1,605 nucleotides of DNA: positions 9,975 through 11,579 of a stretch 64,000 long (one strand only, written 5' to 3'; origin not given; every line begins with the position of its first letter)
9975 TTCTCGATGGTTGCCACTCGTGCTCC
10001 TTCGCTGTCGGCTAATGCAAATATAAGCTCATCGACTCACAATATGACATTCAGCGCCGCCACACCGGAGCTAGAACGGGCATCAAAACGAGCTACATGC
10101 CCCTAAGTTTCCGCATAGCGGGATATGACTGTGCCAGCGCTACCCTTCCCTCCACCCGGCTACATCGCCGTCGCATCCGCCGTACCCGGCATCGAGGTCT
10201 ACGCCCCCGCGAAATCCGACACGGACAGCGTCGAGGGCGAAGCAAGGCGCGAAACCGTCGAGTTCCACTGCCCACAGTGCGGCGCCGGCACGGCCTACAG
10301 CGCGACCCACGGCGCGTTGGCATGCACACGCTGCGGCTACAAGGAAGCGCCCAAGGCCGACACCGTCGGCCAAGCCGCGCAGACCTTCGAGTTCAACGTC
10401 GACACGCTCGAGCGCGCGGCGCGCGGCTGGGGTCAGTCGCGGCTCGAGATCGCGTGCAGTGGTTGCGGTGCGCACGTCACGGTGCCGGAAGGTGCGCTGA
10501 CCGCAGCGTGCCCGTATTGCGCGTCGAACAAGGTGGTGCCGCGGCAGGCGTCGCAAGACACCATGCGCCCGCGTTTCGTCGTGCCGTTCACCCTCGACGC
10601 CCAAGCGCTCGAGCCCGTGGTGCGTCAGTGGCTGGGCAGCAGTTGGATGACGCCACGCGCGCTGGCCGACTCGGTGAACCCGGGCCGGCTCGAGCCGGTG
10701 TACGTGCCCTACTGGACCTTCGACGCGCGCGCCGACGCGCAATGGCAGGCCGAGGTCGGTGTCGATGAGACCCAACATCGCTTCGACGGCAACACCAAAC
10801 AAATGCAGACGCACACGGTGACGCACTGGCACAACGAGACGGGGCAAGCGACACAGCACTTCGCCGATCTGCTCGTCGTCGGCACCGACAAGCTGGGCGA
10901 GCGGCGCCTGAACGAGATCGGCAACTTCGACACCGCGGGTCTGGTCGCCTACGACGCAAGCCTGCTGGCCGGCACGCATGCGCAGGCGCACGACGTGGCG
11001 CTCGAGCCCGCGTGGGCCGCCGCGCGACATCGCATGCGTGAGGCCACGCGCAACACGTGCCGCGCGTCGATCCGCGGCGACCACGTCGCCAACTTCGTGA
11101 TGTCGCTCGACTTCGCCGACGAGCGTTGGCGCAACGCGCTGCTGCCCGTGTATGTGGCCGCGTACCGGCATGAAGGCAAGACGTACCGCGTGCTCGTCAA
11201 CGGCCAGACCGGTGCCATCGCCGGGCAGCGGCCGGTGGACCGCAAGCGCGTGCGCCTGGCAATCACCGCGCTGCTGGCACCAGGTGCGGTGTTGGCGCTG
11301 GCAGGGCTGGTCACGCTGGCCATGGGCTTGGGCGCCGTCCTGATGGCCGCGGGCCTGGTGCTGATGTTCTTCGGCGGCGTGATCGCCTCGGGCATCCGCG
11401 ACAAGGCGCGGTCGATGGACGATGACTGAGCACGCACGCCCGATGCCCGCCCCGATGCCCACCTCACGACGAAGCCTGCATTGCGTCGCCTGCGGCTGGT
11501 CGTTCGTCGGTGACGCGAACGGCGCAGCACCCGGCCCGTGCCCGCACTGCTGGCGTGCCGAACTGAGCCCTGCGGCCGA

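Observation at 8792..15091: About 6.3 kb island (AAA ATPase, ZnR pair, R-M, Uma2) inserted between the ATPase and permease genes of a sugar ABC transporter operon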

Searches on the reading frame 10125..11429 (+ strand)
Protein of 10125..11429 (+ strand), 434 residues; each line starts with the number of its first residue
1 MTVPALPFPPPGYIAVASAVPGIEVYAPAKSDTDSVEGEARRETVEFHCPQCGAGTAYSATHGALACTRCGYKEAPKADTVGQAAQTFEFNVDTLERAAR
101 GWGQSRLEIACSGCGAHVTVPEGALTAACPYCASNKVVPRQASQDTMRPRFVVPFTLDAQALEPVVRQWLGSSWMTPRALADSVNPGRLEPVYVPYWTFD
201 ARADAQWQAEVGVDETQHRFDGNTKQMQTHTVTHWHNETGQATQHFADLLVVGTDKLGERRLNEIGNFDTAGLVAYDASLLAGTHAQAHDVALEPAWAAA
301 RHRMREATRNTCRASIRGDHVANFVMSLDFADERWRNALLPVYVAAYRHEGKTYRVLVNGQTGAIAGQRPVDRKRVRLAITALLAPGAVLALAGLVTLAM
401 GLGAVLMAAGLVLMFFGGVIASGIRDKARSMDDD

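Call 3: search_protein_families(library=pfam, proteins=[window:10125-11429:+], max_evalue=0.01)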
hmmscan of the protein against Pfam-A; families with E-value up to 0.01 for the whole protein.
window:10125-11429:+ (434 aa): 5 families
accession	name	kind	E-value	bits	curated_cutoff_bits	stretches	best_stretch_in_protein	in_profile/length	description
PF23548.1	Zn_ribbon_FGT1_2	-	1.7e-06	28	27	1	108-134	2-28/35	FORGETTER1 second zinc ribbon domain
PF23547.1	Zn_ribbon_FGT1_1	-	2.1e-05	24.4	27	1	108-140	2-34/35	FORGETTER1 first zinc ribbon domain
PF01155.25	HypA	-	0.00039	20.9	28.9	0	104-139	66-99/112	Hydrogenase/urease nickel incorporation, metallochaperone, hypA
PF12760.12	Zn_ribbon_IS1595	-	0.0029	18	25.4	1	47-72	19-45/46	Transposase zinc-ribbon domain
PF14599.11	zinc_ribbon_6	-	0.0075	16.6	27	0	103-134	24-55/59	Zinc-ribbon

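Call 8: search_protein_families(library=padloc, proteins=[window:10125-11429:+], max_evalue=0.01)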
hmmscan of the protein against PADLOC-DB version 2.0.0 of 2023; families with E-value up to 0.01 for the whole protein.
window:10125-11429:+ (434 aa): 1 family
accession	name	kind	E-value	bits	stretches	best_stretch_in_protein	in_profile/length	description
PDLC04162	HEC-08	-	0.00017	18.8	1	41-83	238-279/358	-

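Call 9: search_protein_families(library=ncbifam, proteins=[window:10125-11429:+], max_evalue=0.01)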
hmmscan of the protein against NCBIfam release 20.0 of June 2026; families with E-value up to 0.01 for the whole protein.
window:10125-11429:+ (434 aa): 2 families
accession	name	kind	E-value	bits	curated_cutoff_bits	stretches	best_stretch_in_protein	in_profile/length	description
NF011481.0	PRK14890.1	equivalog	0.0022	18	61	0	42-73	23-59/61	putative Zn-ribbon RNA-binding protein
NF001608.0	PRK00398.1-6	equivalog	0.0073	16.1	84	1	108-137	3-31/46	DNA-directed RNA polymerase subunit P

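Call 16: find_homologous_proteins(query=window:10125-11429:+)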
Query window:10125-11429:+ (434 aa): 205 proteins with E <= 0.001 among 8000 candidates; the best 120 are listed.
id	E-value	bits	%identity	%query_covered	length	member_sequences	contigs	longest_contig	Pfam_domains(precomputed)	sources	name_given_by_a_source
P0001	1.3e-286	968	99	98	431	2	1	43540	PF23548.2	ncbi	-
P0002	1.1e-182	626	67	96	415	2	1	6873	-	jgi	jgi:hypothetical protein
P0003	5.0e-181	621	68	96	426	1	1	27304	PF23548.2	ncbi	-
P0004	9.8e-162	557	55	97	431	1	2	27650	-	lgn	-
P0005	1.8e-158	546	56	98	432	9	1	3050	PF14599.12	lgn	-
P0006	5.4e-137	475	50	98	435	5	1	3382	-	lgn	-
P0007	1.5e-136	474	51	98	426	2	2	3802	PF14599.12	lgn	-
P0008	1.1e-135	471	49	98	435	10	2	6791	PF08271.18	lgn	-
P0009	2.9e-135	470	48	98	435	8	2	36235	PF08271.18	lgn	-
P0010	3.4e-135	470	52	98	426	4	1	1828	PF14599.12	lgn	-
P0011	3.8e-135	469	52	86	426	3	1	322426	PF23548.2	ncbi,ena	-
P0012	5.1e-135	469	52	86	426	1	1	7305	PF11781.14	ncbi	-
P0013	8.4e-135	468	49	98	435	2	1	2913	PF14599.12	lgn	-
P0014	8.5e-135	468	53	87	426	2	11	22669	-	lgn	-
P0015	1.2e-134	468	50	99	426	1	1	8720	-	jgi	jgi:DNA-directed RNA polymerase subunit RPC12/RpoP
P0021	1.9e-132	460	49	98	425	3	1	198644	-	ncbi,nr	ncbi:MAG: hypothetical protein QME21_05230 [Anaerolineales bacterium]|nr:hypothetical protein [Anaer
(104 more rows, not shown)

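Call 17: find_encoding_contigs(protein=P0001, flank=10000, max_places=4)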
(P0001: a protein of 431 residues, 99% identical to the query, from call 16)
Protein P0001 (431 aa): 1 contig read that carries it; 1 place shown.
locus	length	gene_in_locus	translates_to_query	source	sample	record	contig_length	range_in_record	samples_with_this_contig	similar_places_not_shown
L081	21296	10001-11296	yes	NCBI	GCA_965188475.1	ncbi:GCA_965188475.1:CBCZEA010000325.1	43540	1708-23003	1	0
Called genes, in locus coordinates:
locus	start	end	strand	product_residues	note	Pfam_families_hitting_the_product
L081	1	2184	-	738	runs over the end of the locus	PF13802:Gal_mutarotas_2, PF01055:Glyco_hydro_31_2nd, PF21365:Glyco_hydro_31_3rd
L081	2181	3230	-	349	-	PF00005:ABC_tran, PF13304:AAA_21 (faint), PF08402:TOBE_2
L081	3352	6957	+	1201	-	PF20628:Dyp_perox_C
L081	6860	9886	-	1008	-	PF00211:Guanylate_cyc, PF13191:AAA_16, PF13401:AAA_22, PF13424:TPR_12 (weak), PF17874:TPR_MalT (weak)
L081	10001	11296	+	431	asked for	PF23548:Zn_ribbon_FGT1_2 (faint)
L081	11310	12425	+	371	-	-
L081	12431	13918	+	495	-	PF07669:Eco57I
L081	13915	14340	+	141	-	PF17728:BsuBI_PstI_RE_N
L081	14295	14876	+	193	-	PF06616:BsuBI_PstI_RE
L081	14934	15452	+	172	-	PF05685:Uma2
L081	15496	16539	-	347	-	PF00528:BPD_transp_1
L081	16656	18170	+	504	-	PF06097:DUF945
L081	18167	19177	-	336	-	PF00528:BPD_transp_1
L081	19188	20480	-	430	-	PF01547:SBP_bac_1, PF13416:SBP_bac_8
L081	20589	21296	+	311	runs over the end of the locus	PF22244:GCE_fung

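Call 18: find_encoding_contigs(protein=P0003, flank=10000, max_places=4)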
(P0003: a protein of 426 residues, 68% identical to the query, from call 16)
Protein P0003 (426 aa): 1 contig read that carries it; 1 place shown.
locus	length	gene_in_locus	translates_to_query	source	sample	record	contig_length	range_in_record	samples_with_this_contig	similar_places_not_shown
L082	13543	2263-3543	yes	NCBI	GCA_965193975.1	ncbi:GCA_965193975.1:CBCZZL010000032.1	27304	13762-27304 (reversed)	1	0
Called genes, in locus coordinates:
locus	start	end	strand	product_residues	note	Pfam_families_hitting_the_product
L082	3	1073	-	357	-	?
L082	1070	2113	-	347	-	PF00005:ABC_tran, PF08402:TOBE_2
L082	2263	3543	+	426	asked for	PF23548:Zn_ribbon_FGT1_2 (weak)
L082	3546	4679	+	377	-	-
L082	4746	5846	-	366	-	PF00528:BPD_transp_1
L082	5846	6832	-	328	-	PF00528:BPD_transp_1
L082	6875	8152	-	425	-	PF01547:SBP_bac_1, PF13416:SBP_bac_8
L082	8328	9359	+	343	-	PF22244:GCE_fung, PF05448:AXE1 (faint)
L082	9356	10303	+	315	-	PF03976:PPK2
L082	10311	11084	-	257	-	PF03741:TerC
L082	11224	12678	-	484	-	PF02386:TrkH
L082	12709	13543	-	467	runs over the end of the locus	PF02254:TrkA_N, PF03435:Sacchrp_dh_NADP (faint), PF03807:F420_oxidored (weak), PF13241:NAD_binding_7 (faint), PF02080:TrkA_C (weak), PF02254:TrkA_N, PF02080:TrkA_C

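Call 20: find_encoding_contigs(protein=P0004, flank=8000, max_places=3)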
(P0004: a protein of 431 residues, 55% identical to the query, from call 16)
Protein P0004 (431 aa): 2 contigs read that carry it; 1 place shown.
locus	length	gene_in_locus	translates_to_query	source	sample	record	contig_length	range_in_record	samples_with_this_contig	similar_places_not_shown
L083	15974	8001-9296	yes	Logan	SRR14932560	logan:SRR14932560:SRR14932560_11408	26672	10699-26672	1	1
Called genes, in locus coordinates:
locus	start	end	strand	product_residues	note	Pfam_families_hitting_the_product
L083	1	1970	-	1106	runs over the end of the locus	PF03704:BTAD, PF00515:TPR_1 (faint), PF13374:TPR_10 (faint), PF13424:TPR_12 (faint), PF13401:AAA_22 (faint), PF00931:NB-ARC (weak)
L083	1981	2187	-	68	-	-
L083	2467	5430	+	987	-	PF24681:Kelch_KLHDC2_KLHL20_DRC7, PF25210:Kelch_FKB95, PF13964:Beta-prop_Calicin, PF24981:Beta-prop_ATRN-LZTR1, PF13964:Beta-prop_Calicin, PF24681:Kelch_KLHDC2_KLHL20_DRC7, PF24981:Beta-prop_ATRN-LZTR1, PF13964:Beta-prop_Calicin, +9 more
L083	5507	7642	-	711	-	PF00654:Voltage_CLC, PF00571:CBS, PF02080:TrkA_C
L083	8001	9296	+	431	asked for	-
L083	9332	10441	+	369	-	-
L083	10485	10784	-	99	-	PF10387:DUF2442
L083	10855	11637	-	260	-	PF00378:ECH_1, PF16113:ECH_2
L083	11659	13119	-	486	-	-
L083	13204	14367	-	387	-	PF02771:Acyl-CoA_dh_N, PF02770:Acyl-CoA_dh_M, PF00441:Acyl-CoA_dh_1, PF08028:Acyl-CoA_dh_2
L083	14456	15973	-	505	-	?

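Call 21: find_encoding_contigs(protein=P0021, flank=8000, max_places=3)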
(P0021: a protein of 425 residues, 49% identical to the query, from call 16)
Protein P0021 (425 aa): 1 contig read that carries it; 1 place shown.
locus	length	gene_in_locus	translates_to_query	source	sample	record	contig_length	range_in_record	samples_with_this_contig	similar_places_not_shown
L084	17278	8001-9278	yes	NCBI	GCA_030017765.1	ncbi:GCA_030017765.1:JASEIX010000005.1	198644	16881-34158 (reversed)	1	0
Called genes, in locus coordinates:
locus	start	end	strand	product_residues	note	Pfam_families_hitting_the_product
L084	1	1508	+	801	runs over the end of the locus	PF13802:Gal_mutarotas_2, PF01055:Glyco_hydro_31_2nd, PF21365:Glyco_hydro_31_3rd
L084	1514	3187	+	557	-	PF00246:Peptidase_M14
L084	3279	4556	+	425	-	PF13393:tRNA-synt_His, PF00587:tRNA-synt_2b, PF03129:HGTP_anticodon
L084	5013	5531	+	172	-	PF12867:DinB_2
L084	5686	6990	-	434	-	PF00989:PAS, PF08448:PAS_4 (weak), PF13426:PAS_9, PF01040:UbiA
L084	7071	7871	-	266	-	PF02274:ADI (faint)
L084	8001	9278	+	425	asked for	-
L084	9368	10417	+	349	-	-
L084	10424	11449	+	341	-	PF03706:LPG_synthase_TM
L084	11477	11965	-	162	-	-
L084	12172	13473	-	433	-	PF00999:Na_H_Exchanger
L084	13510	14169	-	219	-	PF01810:LysE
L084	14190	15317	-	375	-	-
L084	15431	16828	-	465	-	PF00875:DNA_photolyase, PF03441:FAD_binding_7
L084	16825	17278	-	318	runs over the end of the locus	PF00248:Aldo_ket_red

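Call 31: list_cluster_members(proteins=[P0001, P0003, P0121, P0122])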
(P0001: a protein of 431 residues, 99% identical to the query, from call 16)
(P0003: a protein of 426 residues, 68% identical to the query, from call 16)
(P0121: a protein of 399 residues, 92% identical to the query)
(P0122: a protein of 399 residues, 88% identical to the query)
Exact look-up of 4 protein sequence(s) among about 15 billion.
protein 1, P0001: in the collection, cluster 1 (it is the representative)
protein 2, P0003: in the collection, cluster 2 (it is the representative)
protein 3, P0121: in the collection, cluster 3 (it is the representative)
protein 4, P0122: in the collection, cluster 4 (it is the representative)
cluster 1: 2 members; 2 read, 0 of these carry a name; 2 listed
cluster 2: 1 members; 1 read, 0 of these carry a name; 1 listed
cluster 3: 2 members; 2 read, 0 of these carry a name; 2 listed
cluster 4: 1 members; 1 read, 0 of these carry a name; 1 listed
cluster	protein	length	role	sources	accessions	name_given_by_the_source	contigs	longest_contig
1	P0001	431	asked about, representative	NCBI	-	-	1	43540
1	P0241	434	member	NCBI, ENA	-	-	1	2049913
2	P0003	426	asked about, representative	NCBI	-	-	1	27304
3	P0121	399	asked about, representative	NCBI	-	-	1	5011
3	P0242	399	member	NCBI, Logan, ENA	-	-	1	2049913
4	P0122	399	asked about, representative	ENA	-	-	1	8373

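Call 32: find_encoding_contigs(protein=window:10125-11429:+, flank=1000, max_places=3)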
Protein window:10125-11429:+ (434 aa): no gene with exactly this product is on record in the collection.

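Call 42: search_solved_structures(query=window:10125-11429:+, max_evalue=1)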
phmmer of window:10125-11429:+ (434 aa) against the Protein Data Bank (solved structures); distinct sequences matched with E-value up to 1: 15.
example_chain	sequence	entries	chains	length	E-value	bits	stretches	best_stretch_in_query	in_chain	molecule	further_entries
2qj6_A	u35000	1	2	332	0.0054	19.1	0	15-43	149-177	Toxin A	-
6sw9_Y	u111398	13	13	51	0.015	17.6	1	48-76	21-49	30S ribosomal protein S27ae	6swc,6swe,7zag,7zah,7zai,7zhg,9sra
2k4x_A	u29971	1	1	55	0.022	17.1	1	47-78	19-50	30S ribosomal protein S27ae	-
4v4n_BY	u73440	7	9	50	0.046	16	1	48-75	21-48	30S ribosomal protein S27AE | 30S ribosomal protein eS27 | Small ribosomal subunit protein eS31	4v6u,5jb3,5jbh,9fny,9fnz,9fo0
6tmf_Z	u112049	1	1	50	0.052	15.9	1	38-74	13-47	30S ribosomal protein S27ae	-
9v21_sC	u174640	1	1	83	0.089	15.1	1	45-73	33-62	Small ribosomal subunit protein eS27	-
9v1j_sC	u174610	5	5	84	0.092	15.1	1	45-73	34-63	Small ribosomal subunit protein eS27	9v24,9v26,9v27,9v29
5umi_C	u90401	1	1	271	0.13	14.5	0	15-43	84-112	Toxin A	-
2g7c_A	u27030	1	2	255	0.26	13.5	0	14-43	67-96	Toxin A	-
4nc0_A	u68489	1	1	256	0.27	13.5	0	14-43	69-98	Cell wall-binding repeat protein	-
4nby_A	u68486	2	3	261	0.28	13.5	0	14-43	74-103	Cell wall-binding repeat protein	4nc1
1i3q_L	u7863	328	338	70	0.5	12.6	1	37-80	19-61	DNA-DIRECTED RNA POLYMERASE II 7.7KD POLYPEPTIDE | DNA-directed RNA polymerase II, chain RPB12 | DNA-directed RNA polymerases I, II, and III 7.7 kDa polypeptide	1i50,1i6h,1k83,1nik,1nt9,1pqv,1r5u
8bws_L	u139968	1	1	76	0.6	12.4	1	37-80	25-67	DNA-directed RNA polymerases I, II, and III subunit RPABC4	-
8br8_Se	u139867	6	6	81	0.61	12.3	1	94-140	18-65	Ribosomal protein S27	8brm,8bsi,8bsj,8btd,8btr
9mx1_A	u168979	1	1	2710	0.7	12.1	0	15-43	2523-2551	Toxin A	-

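Call 52: predict_structure(alignment_id=A1)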
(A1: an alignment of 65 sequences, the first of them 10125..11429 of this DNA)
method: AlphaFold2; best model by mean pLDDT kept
length: 434 residues; sequences in the alignment: 65
mean_pLDDT: 83.8   pTM: 0.73
mean pLDDT of the five models: 83.8, 82.6, 81.3, 80.8, 78.2
residues with pLDDT >= 90: 221; 70-90: 136; 50-70: 51; < 50: 26
segments of 3 or more residues with pLDDT < 50: 33-46, 92-100
pLDDT, mean of each block of 10 residues (from residue 1): 71 87 82 44 48 68 69 69 53 47 72 81 73 82 67 91 92 91 77 93 98 97 95 98 96 89 90 81 79 91 97 96 97 92 91 91 93 95 98 96 96 98 94 73
secondary structure, 60 per line:
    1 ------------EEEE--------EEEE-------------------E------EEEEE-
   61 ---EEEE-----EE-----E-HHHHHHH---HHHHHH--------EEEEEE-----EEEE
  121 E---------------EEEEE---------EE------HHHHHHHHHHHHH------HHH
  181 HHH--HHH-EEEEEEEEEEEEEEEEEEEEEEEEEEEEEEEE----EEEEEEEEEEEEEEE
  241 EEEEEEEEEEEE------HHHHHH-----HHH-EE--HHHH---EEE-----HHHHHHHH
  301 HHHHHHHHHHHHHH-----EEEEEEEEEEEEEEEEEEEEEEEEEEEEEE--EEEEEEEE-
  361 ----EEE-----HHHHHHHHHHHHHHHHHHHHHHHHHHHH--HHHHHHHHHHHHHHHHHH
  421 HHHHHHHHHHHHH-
elements in order: E13-16 E25-28 E55-59 E64-67 H82-88 H92-97 E106-111 E117-121 E137-141 H159-171 H178-183 E190-221 E226-252 H259-264 H278-281 E285-287 H293-314 E320-349 E352-359 E365-367 H373-400 H403-433

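Call 54: fold_search(model_id=the predicted structure, library=pdb)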
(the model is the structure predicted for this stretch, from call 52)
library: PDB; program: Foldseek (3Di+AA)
matches with E <= 10: 319; with E <= 0.001: 0
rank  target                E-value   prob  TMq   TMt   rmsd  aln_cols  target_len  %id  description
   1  5njf_A                1.8e-01  0.04  0.06  0.06  26.1       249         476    9  E. coli Microcin-processing metalloprotease TldD/E (TldD H262A mutant) with pentapeptide bound (released 2017-10-04)
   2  7ah9_5G               3.1e-01  0.01  0.06  0.05  32.4       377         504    8  Substrate-engaged type 3 secretion system needle complex from Salmonella enterica typhimurium - SpaR state 1 (released 2021-03-17)
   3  8c27_B                3.7e-01  0.06  0.06  0.16  19.0       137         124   11  Domain 3 of Group B Streptococcus pilus protein as scaffold for the display of foreign epitopes (released 2024-01-10)
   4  8c27_A                4.2e-01  0.04  0.06  0.16  17.9       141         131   11  Domain 3 of Group B Streptococcus pilus protein as scaffold for the display of foreign epitopes (released 2024-01-10)
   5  7q9y_A                6.1e-01  0.02  0.09  0.12  20.4       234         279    5  Cryo-EM structure of the octameric pore of Clostridium perfringens beta-toxin. (released 2022-10-19)
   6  3qtd_A                6.9e-01  0.02  0.07  0.07  26.5       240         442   11  Crystal structure of putative modulator of gyrase (PmbA) from Pseudomonas aeruginosa PAO1 (released 2011-03-30)
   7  8jc7_A                7.7e-01  0.01  0.06  0.06  21.3       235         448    8  Cryo-EM structure of Vibrio campbellii alpha-hemolysin (released 2023-09-27)
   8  3qtd_B                8.1e-01  0.02  0.07  0.07  27.3       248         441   12  Crystal structure of putative modulator of gyrase (PmbA) from Pseudomonas aeruginosa PAO1 (released 2011-03-30)
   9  2zex_B                8.6e-01  0.03  0.04  0.08  20.5        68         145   16  Family 16 carbohydrate binding module (released 2008-03-04)
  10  9rsu_A                9.1e-01  0.01  0.07  0.09  23.6       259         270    6  NetF pore structure (released 2026-02-18)
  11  4tw1_M                9.1e-01  0.01  0.07  0.09  24.2       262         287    4  Crystal structure of the octameric pore complex of the Staphylococcus aureus Bi-component Toxin LukGH (released 2014-11-12)
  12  8jru_A                9.1e-01  0.01  0.07  0.08  28.3       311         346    6  Cryo-EM structure of the glucagon receptor bound to beta-arrestin 1 in ligand-free state (released 2023-08-16)
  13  8a52_A                1.0e+00  0.10  0.07  0.08  21.5       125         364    9  Crystal structure of a chimeric LOV-Histidine kinase SB2F1 (asymmetrical variant, trigonal form with long c-axis) (released 2023-12-27)
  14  5ec5_M                1.0e+00  0.04  0.07  0.09  17.8       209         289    6  Crystal structure of lysenin pore (released 2016-05-18)
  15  9rt2_N1               1.0e+00  0.01  0.06  0.09  23.4       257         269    5  NetF - ANTXR2 structure (C4) (released 2026-02-18)
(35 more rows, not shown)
